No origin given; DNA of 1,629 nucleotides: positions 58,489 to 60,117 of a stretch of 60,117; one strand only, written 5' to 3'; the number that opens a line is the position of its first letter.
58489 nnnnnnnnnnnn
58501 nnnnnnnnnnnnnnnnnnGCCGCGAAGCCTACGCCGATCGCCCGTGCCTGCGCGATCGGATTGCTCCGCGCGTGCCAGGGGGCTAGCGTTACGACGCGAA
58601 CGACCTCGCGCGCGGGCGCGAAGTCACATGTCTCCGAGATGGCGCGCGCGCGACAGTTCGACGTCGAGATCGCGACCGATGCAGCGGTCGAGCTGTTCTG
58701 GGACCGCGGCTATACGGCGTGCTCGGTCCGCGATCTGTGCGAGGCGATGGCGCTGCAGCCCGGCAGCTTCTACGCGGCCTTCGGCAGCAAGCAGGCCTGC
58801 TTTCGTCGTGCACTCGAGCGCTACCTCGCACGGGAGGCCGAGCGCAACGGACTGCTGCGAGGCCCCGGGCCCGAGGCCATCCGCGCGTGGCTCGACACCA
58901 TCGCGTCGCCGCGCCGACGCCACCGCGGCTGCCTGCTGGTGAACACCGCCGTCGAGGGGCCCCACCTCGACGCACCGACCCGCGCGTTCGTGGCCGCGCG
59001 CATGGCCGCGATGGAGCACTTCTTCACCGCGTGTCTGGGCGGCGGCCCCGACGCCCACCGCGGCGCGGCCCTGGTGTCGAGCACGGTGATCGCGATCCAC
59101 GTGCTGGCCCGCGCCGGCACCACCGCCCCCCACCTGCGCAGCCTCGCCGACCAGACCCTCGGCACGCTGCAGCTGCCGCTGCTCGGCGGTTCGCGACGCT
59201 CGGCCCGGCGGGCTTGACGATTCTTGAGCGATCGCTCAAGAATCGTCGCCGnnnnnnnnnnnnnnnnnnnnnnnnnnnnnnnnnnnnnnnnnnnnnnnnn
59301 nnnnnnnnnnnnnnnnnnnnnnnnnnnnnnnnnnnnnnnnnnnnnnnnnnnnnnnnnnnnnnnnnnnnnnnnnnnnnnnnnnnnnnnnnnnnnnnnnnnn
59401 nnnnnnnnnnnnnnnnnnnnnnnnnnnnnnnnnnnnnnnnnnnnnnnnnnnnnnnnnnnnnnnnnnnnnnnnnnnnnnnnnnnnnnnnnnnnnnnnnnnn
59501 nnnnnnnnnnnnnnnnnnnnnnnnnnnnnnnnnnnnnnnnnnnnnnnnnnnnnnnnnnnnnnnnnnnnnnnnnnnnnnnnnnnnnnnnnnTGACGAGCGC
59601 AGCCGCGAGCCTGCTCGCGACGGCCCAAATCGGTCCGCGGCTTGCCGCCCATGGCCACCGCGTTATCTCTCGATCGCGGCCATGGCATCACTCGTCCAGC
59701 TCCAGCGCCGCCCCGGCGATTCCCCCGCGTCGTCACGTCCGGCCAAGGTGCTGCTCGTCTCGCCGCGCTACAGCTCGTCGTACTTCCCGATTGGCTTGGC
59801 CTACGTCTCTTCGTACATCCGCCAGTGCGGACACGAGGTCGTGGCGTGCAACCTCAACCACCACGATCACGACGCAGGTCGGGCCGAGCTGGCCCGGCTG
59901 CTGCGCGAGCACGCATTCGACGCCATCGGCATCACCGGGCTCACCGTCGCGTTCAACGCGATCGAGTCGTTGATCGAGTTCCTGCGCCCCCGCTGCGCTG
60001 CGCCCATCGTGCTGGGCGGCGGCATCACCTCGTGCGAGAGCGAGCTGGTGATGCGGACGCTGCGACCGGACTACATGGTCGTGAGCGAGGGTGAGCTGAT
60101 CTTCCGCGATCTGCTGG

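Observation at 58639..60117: TetR – perfect 32-bp palindrome – DUF1304 membrane protein – B12-binding radical SAM gene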

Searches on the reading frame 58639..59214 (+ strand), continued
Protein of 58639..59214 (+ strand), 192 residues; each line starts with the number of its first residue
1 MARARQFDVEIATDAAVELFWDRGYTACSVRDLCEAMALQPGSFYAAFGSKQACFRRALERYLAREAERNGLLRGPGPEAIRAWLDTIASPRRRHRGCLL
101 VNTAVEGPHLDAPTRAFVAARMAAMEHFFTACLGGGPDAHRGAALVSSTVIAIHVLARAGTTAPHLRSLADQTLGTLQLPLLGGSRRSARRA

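Call 35: search_solved_structures(query=A1, max_evalue=0.00001, show_alignments=3)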
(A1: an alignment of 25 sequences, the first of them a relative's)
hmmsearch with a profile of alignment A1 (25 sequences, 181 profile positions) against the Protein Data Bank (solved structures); distinct sequences matched with E-value up to 0.00001: 33.
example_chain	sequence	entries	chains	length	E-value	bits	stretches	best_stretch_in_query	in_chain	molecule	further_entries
6nsn_A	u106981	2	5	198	2.5e-26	95.9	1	2-172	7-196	TetR family transcriptional regulator CifR | CifR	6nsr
2i10_A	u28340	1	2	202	4.8e-26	95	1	3-169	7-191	Putative TetR transcriptional regulator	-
6nsm_A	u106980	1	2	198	1.3e-24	90.3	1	2-172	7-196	TetR family transcriptional regulator CifR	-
4mxm_A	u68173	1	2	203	9.7e-10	41.9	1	13-72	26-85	Transcriptional regulator I2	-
4mo7_A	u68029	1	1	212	1.1e-09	41.7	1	13-72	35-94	Transcriptional regulator I2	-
9b7y_A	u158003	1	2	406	1.6e-09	41.2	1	10-126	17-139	Transcriptional repressor Mce3R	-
3dpj_A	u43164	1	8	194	3.3e-09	40.1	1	10-160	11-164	Transcription regulator, TetR family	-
3qbm_A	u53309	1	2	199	1.6e-08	37.9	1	11-147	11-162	TetR transcriptional regulator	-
3knw_A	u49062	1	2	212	5.1e-08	36.3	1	11-123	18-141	Putative transcriptional regulator (TetR/AcrR family)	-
3vpr_A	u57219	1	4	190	1.3e-07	34.9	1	10-83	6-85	Transcriptional regulator, TetR family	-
5mqq_A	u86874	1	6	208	1.4e-07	34.9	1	10-63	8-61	AmtR protein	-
2ibd_A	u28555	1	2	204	1.4e-07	34.8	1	12-63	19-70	Possible transcriptional regulator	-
6gy3_A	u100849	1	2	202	1.6e-07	34.6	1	10-63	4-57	AmtR protein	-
2iai_A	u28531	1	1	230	2.9e-07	33.8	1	8-64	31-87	Putative transcriptional regulator SCO3833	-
5dy1_A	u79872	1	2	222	3.3e-07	33.6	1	10-63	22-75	TetR family transcriptional regulator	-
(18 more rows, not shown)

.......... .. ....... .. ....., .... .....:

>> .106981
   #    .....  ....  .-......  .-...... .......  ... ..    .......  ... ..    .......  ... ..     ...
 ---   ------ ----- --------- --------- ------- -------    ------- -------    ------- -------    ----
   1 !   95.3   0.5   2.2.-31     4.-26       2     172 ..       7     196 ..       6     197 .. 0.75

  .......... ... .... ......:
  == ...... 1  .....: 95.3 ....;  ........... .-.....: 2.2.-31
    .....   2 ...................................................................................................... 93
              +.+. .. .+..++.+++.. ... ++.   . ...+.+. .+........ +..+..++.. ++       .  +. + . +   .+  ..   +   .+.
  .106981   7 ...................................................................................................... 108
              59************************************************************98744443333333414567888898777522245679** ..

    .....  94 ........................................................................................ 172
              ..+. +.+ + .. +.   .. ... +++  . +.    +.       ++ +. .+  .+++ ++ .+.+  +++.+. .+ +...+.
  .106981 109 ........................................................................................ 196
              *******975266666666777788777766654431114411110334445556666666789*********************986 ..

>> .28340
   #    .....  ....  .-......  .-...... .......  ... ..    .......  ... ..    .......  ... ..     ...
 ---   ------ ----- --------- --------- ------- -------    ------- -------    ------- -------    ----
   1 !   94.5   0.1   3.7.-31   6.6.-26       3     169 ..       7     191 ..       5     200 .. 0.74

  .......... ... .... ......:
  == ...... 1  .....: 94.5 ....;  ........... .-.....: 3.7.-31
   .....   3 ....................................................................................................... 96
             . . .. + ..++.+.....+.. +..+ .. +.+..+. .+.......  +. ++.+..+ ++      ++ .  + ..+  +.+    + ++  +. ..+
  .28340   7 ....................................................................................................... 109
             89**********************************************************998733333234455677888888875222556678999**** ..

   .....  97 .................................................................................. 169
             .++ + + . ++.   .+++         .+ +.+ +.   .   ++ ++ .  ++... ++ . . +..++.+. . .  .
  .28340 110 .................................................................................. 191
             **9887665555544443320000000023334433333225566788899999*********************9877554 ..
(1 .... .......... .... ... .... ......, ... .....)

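Call 56: search_protein_families(library=ncbifam, proteins=[L045:1838-2401:-], max_evalue=0.001)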
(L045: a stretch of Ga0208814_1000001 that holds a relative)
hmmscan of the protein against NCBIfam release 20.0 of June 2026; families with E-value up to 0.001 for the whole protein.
L045:1838-2401:- (188 aa): 2 families
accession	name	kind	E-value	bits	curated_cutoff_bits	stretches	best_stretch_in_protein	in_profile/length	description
TIGR01926.1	peroxid_rel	subfamily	4.9e-13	49.2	81.8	1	5-169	5-174/178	peroxidase-related enzyme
TIGR00778.1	ahpD_dom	domain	8.4e-05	22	27.8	1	74-101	19-47/51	alkylhydroperoxidase AhpD family core domain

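Call 57: search_protein_families(library=pfam, proteins=[L045:1838-2401:-], max_evalue=0.001)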
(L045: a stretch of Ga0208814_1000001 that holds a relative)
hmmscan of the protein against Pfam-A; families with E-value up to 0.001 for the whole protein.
L045:1838-2401:- (188 aa): 0 families

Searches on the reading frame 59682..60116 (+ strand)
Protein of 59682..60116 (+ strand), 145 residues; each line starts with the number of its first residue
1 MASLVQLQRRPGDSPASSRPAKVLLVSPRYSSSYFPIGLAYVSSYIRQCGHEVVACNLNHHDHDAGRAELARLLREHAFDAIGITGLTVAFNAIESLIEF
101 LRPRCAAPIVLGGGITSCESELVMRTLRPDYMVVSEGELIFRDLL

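Call 6: search_protein_families(library=pfam, proteins=[window:59682-60116:+], max_evalue=0.01)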
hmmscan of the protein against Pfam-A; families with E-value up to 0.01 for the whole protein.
window:59682-60116:+ (145 aa): 1 family
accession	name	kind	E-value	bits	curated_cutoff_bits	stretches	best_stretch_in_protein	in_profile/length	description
PF02310.24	B12-binding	-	4.1e-16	59.3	32.1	1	33-144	11-120/121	B12 binding domain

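Call 9: search_protein_families(library=ncbifam, proteins=[window:59682-60116:+], max_evalue=1)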
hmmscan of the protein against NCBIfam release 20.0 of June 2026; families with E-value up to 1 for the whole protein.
window:59682-60116:+ (145 aa): 5 families
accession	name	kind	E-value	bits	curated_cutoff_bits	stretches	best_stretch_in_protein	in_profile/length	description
TIGR04072.2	rSAM_ladder_B12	equivalog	4.9e-09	35.3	360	1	34-144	16-136/443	lipid biosynthesis B12-binding/radical SAM protein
TIGR02026.1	BchE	equivalog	6.5e-05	22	481.35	1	31-144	17-131/497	magnesium-protoporphyrin IX monomethyl ester anaerobic oxidative cyclase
TIGR04014.1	B12_SAM_MJ_0865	equivalog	0.0099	14.7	360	1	69-144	29-105/434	methyl-coenzyme M reductase glutamine C-methyltransferase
NF033712.0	B12_rSAM_KedN5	subfamily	0.037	12.2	700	1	65-145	48-131/624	KedN5 family methylcobalamin-dependent radical SAM C-methyltransferase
TIGR04367.1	HpnR_B12_rSAM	equivalog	0.046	12.3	650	1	36-90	22-72/490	hopanoid C-3 methylase HpnR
